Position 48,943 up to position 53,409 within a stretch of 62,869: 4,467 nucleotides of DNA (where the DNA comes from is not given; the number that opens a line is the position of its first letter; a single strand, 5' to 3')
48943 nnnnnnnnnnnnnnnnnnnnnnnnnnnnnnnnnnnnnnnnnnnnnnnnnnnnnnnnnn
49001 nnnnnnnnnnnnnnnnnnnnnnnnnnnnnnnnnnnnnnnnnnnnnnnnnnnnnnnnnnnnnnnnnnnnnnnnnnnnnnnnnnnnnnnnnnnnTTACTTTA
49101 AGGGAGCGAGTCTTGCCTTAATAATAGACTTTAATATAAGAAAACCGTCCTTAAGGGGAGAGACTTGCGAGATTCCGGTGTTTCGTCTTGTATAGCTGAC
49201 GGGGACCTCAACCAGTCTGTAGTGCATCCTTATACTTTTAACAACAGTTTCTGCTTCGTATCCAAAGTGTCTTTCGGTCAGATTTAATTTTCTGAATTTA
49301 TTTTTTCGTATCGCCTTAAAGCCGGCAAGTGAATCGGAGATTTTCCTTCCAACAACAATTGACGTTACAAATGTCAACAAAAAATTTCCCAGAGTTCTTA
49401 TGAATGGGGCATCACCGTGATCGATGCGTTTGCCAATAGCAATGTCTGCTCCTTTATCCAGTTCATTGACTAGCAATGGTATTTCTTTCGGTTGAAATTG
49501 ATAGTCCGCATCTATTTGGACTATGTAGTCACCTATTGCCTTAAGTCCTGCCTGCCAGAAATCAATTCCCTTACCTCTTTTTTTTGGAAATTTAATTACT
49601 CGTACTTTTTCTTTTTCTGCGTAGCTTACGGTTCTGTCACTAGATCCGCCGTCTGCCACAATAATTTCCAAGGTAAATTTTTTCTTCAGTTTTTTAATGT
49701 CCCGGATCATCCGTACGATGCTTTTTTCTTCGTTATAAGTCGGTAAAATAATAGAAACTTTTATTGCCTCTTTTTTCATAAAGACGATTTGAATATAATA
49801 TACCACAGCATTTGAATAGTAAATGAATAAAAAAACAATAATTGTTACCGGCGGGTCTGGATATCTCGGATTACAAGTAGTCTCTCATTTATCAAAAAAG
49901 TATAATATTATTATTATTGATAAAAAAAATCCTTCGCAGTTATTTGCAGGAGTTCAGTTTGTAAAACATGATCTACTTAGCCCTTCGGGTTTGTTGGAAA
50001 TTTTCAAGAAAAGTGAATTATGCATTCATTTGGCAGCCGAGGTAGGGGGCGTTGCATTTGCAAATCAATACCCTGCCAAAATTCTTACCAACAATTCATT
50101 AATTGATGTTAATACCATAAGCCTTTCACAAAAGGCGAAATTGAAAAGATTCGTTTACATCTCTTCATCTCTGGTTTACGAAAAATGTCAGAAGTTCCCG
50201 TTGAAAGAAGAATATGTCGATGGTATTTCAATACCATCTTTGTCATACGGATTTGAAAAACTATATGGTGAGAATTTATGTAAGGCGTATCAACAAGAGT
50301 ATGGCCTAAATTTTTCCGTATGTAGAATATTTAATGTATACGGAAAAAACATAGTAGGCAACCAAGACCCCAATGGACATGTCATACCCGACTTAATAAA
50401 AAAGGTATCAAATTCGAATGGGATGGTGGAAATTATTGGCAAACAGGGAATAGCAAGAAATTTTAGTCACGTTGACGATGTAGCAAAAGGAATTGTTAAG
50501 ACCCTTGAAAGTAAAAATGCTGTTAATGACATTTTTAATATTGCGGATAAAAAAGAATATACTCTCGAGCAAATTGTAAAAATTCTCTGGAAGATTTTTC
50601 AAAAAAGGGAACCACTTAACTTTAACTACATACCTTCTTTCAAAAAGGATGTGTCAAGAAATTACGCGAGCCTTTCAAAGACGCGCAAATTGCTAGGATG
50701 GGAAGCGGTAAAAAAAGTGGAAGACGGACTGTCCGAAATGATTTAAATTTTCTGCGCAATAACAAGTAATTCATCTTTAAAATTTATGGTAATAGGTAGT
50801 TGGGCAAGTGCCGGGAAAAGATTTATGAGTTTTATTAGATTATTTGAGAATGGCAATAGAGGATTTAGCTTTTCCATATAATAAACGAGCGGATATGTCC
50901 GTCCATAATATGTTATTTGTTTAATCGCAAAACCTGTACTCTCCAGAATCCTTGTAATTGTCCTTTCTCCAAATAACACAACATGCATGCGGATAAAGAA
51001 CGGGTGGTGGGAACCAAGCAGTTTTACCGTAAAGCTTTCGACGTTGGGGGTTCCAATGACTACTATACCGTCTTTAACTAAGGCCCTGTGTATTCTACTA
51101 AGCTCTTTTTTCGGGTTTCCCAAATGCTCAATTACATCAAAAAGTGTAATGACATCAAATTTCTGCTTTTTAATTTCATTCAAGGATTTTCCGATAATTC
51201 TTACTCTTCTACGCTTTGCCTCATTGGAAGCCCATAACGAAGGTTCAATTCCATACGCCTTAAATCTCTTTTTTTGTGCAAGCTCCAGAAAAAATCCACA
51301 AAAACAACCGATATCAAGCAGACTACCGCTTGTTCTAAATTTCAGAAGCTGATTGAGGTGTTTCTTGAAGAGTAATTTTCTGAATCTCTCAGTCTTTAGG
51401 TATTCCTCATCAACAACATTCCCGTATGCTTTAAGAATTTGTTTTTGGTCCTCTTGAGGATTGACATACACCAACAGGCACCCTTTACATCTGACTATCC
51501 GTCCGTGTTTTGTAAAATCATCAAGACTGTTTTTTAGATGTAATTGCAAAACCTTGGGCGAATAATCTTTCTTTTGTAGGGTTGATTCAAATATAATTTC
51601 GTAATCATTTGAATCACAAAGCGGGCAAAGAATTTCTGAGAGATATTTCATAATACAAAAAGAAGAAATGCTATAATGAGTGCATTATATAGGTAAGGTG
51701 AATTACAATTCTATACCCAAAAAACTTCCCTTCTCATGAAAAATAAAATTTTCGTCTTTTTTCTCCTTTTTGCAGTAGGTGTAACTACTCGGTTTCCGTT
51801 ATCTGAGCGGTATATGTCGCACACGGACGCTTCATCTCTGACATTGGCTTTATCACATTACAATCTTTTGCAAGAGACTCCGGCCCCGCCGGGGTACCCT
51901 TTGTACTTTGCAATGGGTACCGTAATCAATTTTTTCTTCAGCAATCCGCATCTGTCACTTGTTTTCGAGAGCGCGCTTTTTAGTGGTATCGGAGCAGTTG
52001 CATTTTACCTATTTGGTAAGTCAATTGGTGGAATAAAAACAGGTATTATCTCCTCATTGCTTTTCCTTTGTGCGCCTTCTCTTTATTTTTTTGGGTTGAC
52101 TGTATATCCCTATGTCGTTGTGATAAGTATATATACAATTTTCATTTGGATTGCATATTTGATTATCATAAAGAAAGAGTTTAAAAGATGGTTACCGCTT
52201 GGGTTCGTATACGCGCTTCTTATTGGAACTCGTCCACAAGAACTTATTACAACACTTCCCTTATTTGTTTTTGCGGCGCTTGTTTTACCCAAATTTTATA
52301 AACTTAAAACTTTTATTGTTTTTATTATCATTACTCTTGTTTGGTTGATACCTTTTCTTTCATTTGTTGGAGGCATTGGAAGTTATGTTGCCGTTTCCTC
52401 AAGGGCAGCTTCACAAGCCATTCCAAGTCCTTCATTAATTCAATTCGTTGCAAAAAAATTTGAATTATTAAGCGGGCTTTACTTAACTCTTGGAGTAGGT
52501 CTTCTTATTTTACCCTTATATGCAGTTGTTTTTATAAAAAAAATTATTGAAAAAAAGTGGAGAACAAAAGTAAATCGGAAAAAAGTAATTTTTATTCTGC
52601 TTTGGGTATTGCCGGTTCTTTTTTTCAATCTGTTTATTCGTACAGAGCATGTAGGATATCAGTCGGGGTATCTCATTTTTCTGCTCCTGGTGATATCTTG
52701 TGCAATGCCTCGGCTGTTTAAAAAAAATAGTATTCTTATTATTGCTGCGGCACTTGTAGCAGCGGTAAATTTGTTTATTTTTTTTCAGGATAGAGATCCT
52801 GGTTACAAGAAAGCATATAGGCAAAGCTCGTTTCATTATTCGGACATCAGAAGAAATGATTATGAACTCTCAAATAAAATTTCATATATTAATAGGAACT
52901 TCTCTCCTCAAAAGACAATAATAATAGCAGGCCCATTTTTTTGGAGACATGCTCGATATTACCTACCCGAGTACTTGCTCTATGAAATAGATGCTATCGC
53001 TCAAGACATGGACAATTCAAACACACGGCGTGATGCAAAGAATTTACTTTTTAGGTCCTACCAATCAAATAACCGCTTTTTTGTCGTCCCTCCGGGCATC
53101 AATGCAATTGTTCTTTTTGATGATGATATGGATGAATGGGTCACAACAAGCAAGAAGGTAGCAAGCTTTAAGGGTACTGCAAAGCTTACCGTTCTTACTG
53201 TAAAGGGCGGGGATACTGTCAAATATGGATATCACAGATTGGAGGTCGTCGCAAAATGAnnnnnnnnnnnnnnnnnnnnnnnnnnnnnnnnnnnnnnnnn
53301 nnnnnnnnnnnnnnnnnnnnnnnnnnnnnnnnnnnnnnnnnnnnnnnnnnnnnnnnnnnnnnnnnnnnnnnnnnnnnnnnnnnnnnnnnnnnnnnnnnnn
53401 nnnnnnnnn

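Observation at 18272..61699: A ~43-kb glycan super-locus dominated by GT-C-like membrane enzymes and short Dpm1/GtrB-like GT2s, with no recognisable priming phosphoglycosyltransferase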

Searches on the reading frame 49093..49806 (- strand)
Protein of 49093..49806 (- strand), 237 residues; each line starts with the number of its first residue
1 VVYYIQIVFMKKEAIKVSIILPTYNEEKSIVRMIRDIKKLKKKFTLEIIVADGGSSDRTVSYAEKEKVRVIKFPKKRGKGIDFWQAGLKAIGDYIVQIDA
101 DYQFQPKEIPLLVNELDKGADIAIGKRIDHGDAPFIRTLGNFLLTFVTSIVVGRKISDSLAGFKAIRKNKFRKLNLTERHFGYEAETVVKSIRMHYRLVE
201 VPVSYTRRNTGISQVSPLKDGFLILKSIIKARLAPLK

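Call 5: search_protein_families(library=pfam, proteins=[window:49093-49806:-], max_evalue=0.01)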
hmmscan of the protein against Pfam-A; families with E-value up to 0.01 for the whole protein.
window:49093-49806:- (237 aa): 2 families
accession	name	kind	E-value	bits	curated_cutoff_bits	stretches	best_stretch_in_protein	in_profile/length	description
PF00535.33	Glycos_transf_2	-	3.2e-29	102.5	23.3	1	18-173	1-166/168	Glycosyl transferase family 2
PF13641.12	Glyco_tranf_2_3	-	0.0052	17.3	27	1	17-122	3-118/230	Glycosyltransferase like family 2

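Call 15: search_solved_structures(query=window:49093-49806:-, max_evalue=0.001)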
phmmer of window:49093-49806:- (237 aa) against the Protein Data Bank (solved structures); distinct sequences matched with E-value up to 0.001: 22.
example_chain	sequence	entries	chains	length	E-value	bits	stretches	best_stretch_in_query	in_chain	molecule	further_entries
5mlz_A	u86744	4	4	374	1.1e-20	77.5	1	13-215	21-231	Dolichol monophosphate mannose synthase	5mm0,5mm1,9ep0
9hwj_A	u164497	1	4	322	3.1e-14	56.4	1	15-217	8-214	Undecaprenyl-phosphate 4-deoxy-4-formamido-L-arabinose transferase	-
9bhc_C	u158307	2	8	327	1.4e-12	51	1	15-217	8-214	Undecaprenyl-phosphate 4-deoxy-4-formamido-L-arabinose transferase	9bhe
8vxh_A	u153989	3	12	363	1.7e-12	50.7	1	15-217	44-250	Undecaprenyl-phosphate 4-deoxy-4-formamido-L-arabinose transferase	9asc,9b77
2z87_A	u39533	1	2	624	8.8e-12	48.4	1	14-123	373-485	Chondroitin synthase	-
2z86_A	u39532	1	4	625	8.8e-12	48.4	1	14-123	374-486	Chondroitin synthase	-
5eke_A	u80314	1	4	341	6.6e-10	42.3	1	7-136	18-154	Uncharacterized glycosyltransferase sll0501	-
5ekp_C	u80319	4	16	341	6.7e-10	42.3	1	7-136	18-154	Uncharacterized glycosyltransferase sll0501 | Glycosyltransferase sll0501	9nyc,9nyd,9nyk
9nye_A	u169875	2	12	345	6.9e-10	42.2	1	7-136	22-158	Glycosyltransferase sll0501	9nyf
4y6n_A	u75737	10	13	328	1.5e-07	34.6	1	14-126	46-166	Glucosyl-3-phosphoglycerate synthase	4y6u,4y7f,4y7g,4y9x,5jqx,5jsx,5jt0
3e25_A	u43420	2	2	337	1.6e-07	34.5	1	14-126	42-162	Putative uncharacterized protein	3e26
4ddz_A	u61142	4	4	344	1.7e-07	34.4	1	14-126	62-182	GLUCOSYL-3-PHOSPHOGLYCERATE SYNTHASE (GpgS) | Glucosyl-3-phosphoglycerate synthase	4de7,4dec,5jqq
6p61_A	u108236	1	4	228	6.8e-07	32.4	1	12-105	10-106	Glycosyltransferase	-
7pdo_A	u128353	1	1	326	8.1e-07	32.2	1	14-116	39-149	Glucosyl-3-phosphoglycerate synthase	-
7p5l_A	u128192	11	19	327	8.1e-07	32.2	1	14-116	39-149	Glucosyl-3-phosphoglycerate synthase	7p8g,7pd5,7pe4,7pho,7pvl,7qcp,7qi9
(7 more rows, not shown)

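Call 74: search_protein_families(library=ncbifam, proteins=[window:49093-49806:-], max_evalue=0.000001)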
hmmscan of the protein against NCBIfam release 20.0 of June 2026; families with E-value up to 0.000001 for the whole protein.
window:49093-49806:- (237 aa): 11 families
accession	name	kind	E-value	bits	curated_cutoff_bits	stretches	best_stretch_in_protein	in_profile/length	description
TIGR04182.1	glyco_TIGR04182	equivalog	5.4e-38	131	325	1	16-230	1-216/293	S-layer glycoprotein N-glycosyltransferase AglJ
NF041391.1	DPhHxTase_Halo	equivalog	8.1e-29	100.1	375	1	23-231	3-208/213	dolichyl-phosphate hexose transferase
NF007986.1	PRK10714.1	equivalog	2.4e-17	62.9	529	1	14-220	5-215/316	undecaprenyl-phosphate 4-deoxy-4-formamido-L-arabinose transferase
TIGR04283.1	glyco_like_mftF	equivalog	1.8e-16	60.4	182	1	17-116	1-97/221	TIGR04283 family arsenosugar biosynthesis glycosyltransferase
NF010496.0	PRK13915.1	equivalog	2.1e-16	59.9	262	1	6-124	22-150/307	glucosyl-3-phosphoglycerate synthase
NF047588.1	GlcsyltransPgfSStrep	equivalog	2.6e-15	56.5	500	1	15-173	1-166/308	glycosyltransferase PgfS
NF058614.1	PPMAGASynPpgS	equivalog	2.7e-15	56.4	370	1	17-230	2-222/226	polyprenyl-phospho-N-acetylgalactosaminyl synthase PpgS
TIGR03937.1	PgaC_IcaA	equivalog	1.2e-11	44.3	422.3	1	12-122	42-156/407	poly-beta-1,6-N-acetyl-D-glucosamine synthase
NF007482.0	PRK10073.1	equivalog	4.6e-08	32.4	423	1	10-113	1-107/334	glycosyltransferase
TIGR03111.1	glyc2_xrt_Gpos1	hypoth_equivalog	1e-07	31.2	363.95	1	13-123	47-163/439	TIGR03111 family XrtG-associated glycosyltransferase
TIGR03965.1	mycofact_glyco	equivalog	5.2e-07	28.9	280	1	12-128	71-191/467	mycofactocin biosynthesis glycosyltransferase MftF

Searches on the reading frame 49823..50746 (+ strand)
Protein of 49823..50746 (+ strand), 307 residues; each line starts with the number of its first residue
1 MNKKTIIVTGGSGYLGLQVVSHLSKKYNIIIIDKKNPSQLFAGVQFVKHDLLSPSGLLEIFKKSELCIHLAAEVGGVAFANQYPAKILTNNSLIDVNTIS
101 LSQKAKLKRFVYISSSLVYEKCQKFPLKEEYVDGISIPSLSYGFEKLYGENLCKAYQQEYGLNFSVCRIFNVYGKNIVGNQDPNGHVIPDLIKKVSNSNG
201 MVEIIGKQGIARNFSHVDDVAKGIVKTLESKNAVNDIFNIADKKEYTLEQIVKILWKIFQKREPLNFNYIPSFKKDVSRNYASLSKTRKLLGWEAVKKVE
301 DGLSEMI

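Call 5: search_protein_families(library=pfam, proteins=[window:49823-50746:+], max_evalue=0.01)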
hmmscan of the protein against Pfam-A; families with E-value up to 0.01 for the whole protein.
window:49823-50746:+ (307 aa): 8 families
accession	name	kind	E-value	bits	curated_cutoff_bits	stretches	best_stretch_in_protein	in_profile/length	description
PF01370.27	Epimerase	-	4.8e-47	160.8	20.9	1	6-241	1-240/240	NAD dependent epimerase/dehydratase family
PF16363.11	GDP_Man_Dehyd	-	3.9e-27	96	27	1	7-306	1-332/332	GDP-mannose 4,6 dehydratase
PF07993.18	NAD_binding_4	-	3.4e-09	36.7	20.1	1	52-223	77-257/258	Male sterility protein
PF02719.21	Polysacc_synt_2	-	2e-08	34.2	20.2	1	6-115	1-128/293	Polysaccharide biosynthesis protein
PF01073.25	3Beta_HSD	-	1.8e-07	30.9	22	1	7-228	1-232/280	3-beta hydroxysteroid dehydrogenase/isomerase family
PF04321.23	RmlD_sub_bind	-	4.9e-07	29.6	27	1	5-240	2-212/287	RmlD substrate binding domain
PF05368.20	NmrA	-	2.6e-06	27.7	27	1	3-133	2-126/298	NmrA-like family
PF13460.12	NAD_binding_10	-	0.00035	20.9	27.2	1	10-124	1-108/184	NAD(P)H-binding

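Call 34: search_protein_families(library=ncbifam, proteins=[window:49823-50746:+], max_evalue=0.00001)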
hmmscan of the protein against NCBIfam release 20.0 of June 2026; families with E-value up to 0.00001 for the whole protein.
window:49823-50746:+ (307 aa): 18 families
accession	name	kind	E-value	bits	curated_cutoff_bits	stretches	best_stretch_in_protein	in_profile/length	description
NF047922.1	GDPFucSynFcl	equivalog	8e-33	114.2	500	1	3-305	2-296/308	GDP-L-fucose synthase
TIGR01179.1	galE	equivalog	2.6e-30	105.4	262.3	1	6-297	2-311/332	UDP-glucose 4-epimerase GalE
TIGR04180.1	EDH_00030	hypoth_equivalog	7.1e-24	84.4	475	1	39-295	46-294/297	NAD-dependent 4,6-dehydratase LegB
TIGR01181.1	dTDP_gluc_dehyt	equivalog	1.2e-21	77.1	365.1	1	6-306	2-307/321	dTDP-glucose 4,6-dehydratase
TIGR02197.1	heptose_epim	equivalog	7.1e-20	71.4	274.6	1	6-305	1-308/316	ADP-glyceromanno-heptose 6-epimerase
NF007956.0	PRK10675.1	subfamily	6.4e-17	61.7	394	1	6-301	3-320/338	UDP-glucose 4-epimerase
NF011728.1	PRK15181.1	equivalog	7.3e-10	38.4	760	1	57-304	84-331/348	Vi polysaccharide biosynthesis UDP-N-acetylglucosaminuronic acid C-4 epimerase TviC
TIGR01214.1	rmlD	equivalog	3.6e-09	36.1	224.05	1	5-243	1-210/285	dTDP-4-dehydrorhamnose reductase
NF042423.1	oxyalk_red_Shew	equivalog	4e-09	36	580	1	4-222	9-215/331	2-alkyl-3-oxoalkanoate reductase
NF008360.0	PRK11150.1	equivalog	4.9e-09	35.8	452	1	6-305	2-301/310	ADP-glyceromanno-heptose 6-epimerase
NF008872.0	PRK11908.1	equivalog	6.8e-09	35.2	294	1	99-261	103-273/349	bifunctional UDP-4-keto-pentose/UDP-xylose synthase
NF042422.1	oxyalk_red_OleD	equivalog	7.2e-08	32.2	580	1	6-228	3-215/329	2-alkyl-3-oxoalkanoate reductase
NF007490.0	PRK10084.1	subfamily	7.7e-08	31.7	649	1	6-305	3-329/361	dTDP-glucose 4,6-dehydratase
NF041293.1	G6PDh_Azf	equivalog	8.3e-08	31.9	400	1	4-172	3-182/252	NAD-dependent glucose-6-phosphate dehydrogenase Azf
TIGR03466.1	HpnA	hypoth_equivalog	1.3e-07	30.8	367.65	1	5-264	2-251/327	hopanoid-associated sugar epimerase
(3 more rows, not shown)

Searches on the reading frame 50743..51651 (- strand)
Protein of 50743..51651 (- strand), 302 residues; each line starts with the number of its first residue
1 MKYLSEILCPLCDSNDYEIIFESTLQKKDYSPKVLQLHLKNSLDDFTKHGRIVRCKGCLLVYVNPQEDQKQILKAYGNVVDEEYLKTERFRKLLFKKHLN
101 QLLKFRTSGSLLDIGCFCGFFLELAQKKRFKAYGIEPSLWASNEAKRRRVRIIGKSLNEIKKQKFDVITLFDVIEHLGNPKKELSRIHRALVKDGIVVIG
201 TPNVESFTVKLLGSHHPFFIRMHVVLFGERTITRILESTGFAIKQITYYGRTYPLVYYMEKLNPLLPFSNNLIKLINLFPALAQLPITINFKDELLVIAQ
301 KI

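Call 6: search_protein_families(library=pfam, proteins=[window:50743-51651:-], max_evalue=0.01)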
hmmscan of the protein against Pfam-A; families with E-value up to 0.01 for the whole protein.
window:50743-51651:- (302 aa): 8 families
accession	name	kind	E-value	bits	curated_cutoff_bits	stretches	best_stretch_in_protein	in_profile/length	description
PF13489.12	Methyltransf_23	-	2.4e-24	86.3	27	1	90-244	4-162/164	Methyltransferase domain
PF08241.18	Methyltransf_11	-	6.5e-09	36.7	21.2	1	112-199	1-95/95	Methyltransferase domain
PF08242.18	Methyltransf_12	-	7e-09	36.8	30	1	112-196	1-97/98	Methyltransferase domain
PF13847.12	Methyltransf_31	-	5e-07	30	27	1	111-205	7-115/145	Methyltransferase domain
PF13649.12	Methyltransf_25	-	4.3e-06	27.8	27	1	112-195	2-97/97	Methyltransferase domain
PF07021.18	MetW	-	5.1e-05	23.4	21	1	107-209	12-117/193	Methionine biosynthesis protein MetW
PF08003.17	Methyltransf_9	-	0.00014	21.4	23.8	1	74-213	88-231/315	Protein of unknown function (DUF1698)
PF05219.18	DREV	-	0.00096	18.8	26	1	86-199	74-186/265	DREV methyltransferase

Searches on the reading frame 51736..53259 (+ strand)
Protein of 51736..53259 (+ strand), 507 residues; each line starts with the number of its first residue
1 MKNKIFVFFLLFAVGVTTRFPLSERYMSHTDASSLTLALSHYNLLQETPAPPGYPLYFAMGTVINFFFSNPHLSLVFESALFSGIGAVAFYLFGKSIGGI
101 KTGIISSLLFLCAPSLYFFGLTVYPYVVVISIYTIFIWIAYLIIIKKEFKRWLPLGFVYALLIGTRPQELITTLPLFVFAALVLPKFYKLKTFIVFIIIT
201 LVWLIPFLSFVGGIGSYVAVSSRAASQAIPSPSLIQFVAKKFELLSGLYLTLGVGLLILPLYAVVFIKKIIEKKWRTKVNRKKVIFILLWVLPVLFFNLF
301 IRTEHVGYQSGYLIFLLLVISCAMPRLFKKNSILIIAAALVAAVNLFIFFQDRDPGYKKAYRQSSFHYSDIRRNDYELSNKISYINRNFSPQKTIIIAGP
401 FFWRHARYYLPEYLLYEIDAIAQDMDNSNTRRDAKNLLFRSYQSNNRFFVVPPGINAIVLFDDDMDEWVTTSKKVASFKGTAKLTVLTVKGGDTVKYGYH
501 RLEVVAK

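Call 6: search_protein_families(library=pfam, proteins=[window:51736-53259:+], max_evalue=0.01)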
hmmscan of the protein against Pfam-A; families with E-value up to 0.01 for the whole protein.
window:51736-53259:+ (507 aa): 1 family
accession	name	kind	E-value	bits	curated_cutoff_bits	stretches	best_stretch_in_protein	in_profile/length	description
PF13231.12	PMT_2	-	3.3e-05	24.6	26.1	1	56-208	5-158/160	Dolichyl-phosphate-mannose-protein mannosyltransferase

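Call 13: search_protein_families(library=ncbifam, proteins=[window:51736-53259:+], max_evalue=0.01)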
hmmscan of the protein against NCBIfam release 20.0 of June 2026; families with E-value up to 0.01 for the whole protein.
window:51736-53259:+ (507 aa): 0 families

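Call 78: find_homologous_proteins(query=window:51736-53259:+, max_evalue=0.001)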
Query window:51736-53259:+ (507 aa): 50 proteins with E <= 0.001 among 8000 candidates.
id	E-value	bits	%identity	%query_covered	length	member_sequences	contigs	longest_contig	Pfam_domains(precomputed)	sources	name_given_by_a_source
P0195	0.0e+0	1053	99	95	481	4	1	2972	-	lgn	-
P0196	1.3e-237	808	72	100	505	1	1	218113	PF13231.13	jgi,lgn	-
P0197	4.2e-184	631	57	100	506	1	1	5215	-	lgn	-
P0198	1.1e-157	544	49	100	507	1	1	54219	PF10131.16,PF13231.13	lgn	-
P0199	4.4e-154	532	48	100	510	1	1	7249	PF11028.15,PF13231.13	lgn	-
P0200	2.2e-153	530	47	100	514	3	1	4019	PF13231.13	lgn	-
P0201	5.3e-144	499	47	96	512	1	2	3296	PF13231.13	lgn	-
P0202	1.6e-138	481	45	99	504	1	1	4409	-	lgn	-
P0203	2.4e-130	454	44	99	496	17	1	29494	-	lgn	-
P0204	1.2e-129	452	45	99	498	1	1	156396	-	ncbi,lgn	-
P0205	6.7e-126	439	43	96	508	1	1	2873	PF13231.13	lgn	-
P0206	4.8e-119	417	42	99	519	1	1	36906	PF13231.13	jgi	jgi:4-amino-4-deoxy-L-arabinose transferase-like glycosyltransferase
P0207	6.2e-119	416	43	97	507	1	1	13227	PF11028.15,PF13231.13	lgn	-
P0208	1.8e-106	375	40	99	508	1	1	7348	-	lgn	-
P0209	1.5e-103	366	38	100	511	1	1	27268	-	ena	-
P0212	1.4e-100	356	38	98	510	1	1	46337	PF11028.15,PF13231.13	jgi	jgi:hypothetical protein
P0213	2.4e-99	352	36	99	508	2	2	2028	PF13231.13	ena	-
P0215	1.7e-97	346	40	96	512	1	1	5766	PF11028.15,PF13231.13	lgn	-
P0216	2.1e-92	329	35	99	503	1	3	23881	PF13231.13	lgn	-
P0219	7.0e-91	324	36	97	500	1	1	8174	PF13231.13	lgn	-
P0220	2.8e-89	318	35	96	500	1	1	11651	PF11028.15,PF13231.13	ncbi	-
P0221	1.4e-88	316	36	100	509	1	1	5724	PF13231.13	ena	-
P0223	2.2e-86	309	38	91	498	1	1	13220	PF13231.13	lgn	-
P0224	1.8e-85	306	36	96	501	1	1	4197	PF13231.13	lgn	-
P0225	6.3e-85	304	35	97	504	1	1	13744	PF13231.13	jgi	jgi:hypothetical protein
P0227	2.7e-81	292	33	100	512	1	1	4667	PF13231.13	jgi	jgi:hypothetical protein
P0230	6.0e-75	271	33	98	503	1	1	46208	PF13231.13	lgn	-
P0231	9.6e-72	261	48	58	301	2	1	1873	PF11028.15,PF13231.13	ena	-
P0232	1.1e-10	59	26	37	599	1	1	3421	PF13231.13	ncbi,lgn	-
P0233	1.6e-10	59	28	23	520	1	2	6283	PF11028.15,PF13231.13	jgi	jgi:hypothetical protein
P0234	7.9e-10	56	28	36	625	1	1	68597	PF03901.24,PF13231.13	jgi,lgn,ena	-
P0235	1.2e-9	56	25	77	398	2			PF11028.15,PF13231.13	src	-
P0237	1.7e-7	49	21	82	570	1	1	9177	PF13231.13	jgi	-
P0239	5.5e-7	47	21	50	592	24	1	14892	PF13231.13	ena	-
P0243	2.8e-6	45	21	79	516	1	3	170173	PF11028.15,PF13231.13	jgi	jgi:hypothetical protein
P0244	2.2e-5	42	23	79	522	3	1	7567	PF13231.13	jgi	jgi:hypothetical protein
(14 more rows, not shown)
